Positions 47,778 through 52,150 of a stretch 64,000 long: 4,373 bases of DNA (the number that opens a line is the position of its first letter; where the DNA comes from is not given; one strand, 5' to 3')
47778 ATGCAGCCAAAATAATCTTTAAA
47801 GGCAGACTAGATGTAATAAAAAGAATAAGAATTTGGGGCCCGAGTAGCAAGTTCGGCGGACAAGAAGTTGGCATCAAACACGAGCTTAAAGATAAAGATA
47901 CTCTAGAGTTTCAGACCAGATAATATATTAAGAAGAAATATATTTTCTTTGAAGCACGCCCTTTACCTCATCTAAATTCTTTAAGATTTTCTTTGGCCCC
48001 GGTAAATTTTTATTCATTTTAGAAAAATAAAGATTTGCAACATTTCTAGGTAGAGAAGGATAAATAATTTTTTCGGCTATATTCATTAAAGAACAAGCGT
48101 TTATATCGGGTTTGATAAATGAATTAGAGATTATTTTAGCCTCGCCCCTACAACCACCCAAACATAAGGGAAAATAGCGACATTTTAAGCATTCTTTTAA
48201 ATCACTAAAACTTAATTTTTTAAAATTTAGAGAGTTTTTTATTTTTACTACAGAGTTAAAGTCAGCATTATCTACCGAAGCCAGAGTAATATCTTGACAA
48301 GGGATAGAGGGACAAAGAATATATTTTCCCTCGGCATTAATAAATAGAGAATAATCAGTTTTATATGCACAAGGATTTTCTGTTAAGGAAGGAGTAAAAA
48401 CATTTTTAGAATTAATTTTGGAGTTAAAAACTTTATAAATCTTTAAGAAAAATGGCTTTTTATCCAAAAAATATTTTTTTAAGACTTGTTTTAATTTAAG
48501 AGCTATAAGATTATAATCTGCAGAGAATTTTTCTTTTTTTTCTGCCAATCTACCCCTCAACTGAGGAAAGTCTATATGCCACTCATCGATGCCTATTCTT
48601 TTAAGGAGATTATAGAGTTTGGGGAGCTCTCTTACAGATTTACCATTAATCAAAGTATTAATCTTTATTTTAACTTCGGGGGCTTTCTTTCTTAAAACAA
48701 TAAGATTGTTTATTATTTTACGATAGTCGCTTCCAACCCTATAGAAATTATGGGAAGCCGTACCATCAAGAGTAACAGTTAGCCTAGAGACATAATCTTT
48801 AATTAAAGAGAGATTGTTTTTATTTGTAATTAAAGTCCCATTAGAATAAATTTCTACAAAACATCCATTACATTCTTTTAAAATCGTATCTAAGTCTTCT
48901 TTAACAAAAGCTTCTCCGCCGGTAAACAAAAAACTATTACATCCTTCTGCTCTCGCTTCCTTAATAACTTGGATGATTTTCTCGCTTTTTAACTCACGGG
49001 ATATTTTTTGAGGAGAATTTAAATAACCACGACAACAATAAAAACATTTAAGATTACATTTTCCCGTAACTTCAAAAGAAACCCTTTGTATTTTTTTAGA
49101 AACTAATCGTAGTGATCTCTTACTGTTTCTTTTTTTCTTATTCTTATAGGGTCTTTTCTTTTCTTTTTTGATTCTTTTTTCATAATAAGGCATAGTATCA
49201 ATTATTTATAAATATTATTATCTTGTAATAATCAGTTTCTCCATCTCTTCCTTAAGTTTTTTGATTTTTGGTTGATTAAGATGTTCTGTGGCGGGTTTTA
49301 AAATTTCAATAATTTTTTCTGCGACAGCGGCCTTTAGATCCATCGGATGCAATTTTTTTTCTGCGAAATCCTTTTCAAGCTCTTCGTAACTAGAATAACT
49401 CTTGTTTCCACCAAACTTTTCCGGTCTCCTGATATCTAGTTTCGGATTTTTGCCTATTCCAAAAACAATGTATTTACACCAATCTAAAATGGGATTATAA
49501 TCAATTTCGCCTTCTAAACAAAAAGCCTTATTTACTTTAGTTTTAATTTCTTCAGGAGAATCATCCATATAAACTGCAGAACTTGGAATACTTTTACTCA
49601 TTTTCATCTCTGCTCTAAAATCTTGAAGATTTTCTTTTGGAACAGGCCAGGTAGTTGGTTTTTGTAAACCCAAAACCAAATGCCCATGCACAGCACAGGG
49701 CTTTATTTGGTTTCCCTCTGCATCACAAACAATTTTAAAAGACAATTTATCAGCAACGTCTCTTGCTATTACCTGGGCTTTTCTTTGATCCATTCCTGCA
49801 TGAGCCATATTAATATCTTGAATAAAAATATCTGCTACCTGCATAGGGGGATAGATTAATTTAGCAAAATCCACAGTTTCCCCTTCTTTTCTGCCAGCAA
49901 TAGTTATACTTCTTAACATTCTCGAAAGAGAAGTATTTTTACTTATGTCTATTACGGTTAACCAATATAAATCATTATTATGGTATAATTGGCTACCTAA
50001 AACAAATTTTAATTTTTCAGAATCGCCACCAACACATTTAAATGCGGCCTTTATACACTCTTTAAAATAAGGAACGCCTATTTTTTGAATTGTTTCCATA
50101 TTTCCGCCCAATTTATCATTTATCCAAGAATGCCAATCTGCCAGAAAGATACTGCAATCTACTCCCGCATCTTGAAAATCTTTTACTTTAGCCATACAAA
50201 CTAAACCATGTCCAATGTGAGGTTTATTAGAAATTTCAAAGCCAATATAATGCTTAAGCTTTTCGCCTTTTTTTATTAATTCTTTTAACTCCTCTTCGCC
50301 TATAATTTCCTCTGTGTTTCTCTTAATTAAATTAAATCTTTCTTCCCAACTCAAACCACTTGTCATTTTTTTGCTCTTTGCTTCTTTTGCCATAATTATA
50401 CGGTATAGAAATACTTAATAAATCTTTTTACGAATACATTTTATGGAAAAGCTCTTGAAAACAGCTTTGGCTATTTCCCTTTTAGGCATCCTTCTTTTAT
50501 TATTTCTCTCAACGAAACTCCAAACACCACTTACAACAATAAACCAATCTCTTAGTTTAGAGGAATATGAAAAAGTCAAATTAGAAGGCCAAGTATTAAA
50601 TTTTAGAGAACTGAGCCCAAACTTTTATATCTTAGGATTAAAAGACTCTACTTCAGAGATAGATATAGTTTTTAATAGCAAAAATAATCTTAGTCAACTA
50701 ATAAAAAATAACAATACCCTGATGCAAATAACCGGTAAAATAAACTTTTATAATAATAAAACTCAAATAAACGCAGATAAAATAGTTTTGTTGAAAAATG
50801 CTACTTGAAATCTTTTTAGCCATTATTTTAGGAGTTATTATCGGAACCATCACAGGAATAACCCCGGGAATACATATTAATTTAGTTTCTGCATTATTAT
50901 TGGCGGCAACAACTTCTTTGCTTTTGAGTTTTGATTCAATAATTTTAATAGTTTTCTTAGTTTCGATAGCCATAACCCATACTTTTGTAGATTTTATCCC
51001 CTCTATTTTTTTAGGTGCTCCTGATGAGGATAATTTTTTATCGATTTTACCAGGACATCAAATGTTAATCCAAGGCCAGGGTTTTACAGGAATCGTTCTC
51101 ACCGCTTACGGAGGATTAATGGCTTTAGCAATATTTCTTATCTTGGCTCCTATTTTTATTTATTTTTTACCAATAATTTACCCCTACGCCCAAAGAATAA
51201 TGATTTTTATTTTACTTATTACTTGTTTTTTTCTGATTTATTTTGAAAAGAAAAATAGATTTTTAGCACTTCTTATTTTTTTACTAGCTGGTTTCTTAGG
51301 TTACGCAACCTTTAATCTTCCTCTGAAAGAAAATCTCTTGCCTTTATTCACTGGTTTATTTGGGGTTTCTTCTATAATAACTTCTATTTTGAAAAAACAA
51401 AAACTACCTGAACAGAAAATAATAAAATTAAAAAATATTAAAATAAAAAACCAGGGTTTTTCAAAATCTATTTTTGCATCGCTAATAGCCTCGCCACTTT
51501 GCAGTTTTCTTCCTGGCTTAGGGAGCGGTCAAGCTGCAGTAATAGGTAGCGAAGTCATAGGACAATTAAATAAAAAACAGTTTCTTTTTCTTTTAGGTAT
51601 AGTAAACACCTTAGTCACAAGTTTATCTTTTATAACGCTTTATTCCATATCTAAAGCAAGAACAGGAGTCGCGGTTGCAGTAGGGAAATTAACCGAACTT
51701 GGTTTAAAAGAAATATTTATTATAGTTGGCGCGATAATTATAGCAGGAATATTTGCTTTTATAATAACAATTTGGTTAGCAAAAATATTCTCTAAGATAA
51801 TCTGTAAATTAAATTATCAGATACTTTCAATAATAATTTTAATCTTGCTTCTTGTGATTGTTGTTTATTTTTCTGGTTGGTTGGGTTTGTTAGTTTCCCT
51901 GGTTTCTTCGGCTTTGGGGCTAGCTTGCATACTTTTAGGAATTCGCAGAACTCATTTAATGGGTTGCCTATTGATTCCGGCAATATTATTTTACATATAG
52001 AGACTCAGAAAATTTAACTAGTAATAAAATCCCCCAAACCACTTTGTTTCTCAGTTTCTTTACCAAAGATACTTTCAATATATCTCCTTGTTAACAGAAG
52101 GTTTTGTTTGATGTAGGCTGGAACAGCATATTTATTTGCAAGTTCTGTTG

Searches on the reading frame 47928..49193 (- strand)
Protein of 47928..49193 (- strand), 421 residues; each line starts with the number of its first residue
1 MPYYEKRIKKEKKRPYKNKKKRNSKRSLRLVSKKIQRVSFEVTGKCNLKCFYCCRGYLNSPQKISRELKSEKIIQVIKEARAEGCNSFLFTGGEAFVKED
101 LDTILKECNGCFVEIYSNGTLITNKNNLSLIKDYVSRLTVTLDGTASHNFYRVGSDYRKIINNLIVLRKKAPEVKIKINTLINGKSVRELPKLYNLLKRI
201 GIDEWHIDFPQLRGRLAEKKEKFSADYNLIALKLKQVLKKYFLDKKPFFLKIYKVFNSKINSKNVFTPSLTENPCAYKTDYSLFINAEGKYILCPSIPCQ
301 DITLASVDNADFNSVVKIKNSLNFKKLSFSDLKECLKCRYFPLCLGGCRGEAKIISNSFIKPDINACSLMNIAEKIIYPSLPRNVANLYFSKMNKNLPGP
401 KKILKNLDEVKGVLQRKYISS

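Call 21: search_protein_families(library=pfam, max_evalue=0.01, proteins=[window:47928-49193:-])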
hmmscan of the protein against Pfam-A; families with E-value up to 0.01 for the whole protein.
window:47928-49193:- (421 aa): 3 families
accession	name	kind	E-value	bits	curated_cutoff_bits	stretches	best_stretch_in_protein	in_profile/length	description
PF04055.27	Radical_SAM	-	1.3e-15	58.4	29.5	1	41-196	2-165/166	Radical SAM superfamily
PF13353.11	Fer4_12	-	0.0052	17.5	22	0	42-149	12-120/137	4Fe-4S single cluster domain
PF13186.11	SPASM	-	0.0066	17.1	21.5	0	275-338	1-66/67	Iron-sulfur cluster-binding domain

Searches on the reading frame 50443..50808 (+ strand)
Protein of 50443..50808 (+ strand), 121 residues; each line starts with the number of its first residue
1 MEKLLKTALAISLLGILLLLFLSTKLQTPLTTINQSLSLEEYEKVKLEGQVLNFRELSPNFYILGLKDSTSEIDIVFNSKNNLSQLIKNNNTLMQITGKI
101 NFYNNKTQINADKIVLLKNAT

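Call 21: search_protein_families(library=pfam, max_evalue=0.01, proteins=[window:50443-50808:+])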
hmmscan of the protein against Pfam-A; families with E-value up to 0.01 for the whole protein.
window:50443-50808:+ (121 aa): 3 families
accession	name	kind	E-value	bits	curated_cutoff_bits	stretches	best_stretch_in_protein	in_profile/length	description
PF01336.31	tRNA_anti-codon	-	1.5e-07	31.6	27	1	45-117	1-75/75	OB-fold nucleic acid binding domain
PF13742.12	tRNA_anti_2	-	1.6e-05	25.5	27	1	32-113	9-93/95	OB-fold nucleic acid binding domain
PF04076.19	BOF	-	0.0021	18.6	25.8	1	30-114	22-101/103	Bacterial OB fold (BOF) protein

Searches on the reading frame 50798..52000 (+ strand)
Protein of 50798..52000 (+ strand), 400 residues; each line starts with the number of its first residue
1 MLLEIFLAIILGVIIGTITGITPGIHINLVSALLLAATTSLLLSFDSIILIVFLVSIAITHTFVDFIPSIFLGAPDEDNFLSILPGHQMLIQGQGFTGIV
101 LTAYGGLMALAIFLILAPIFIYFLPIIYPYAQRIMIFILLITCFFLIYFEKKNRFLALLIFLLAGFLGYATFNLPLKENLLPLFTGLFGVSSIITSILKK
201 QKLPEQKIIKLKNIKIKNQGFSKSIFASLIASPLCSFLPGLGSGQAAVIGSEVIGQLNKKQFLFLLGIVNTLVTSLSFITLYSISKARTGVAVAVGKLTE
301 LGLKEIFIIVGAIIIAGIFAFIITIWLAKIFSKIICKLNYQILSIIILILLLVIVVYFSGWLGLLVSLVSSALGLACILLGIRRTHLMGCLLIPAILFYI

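Call 21: search_protein_families(library=pfam, max_evalue=0.01, proteins=[window:50798-52000:+])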
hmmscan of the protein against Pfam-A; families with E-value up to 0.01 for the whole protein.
window:50798-52000:+ (400 aa): 1 family
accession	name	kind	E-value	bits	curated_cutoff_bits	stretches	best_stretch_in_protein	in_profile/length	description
PF01970.21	TctA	-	1.4e-49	169.3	28.9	1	7-388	2-422/423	Tripartite tricarboxylate transporter TctA family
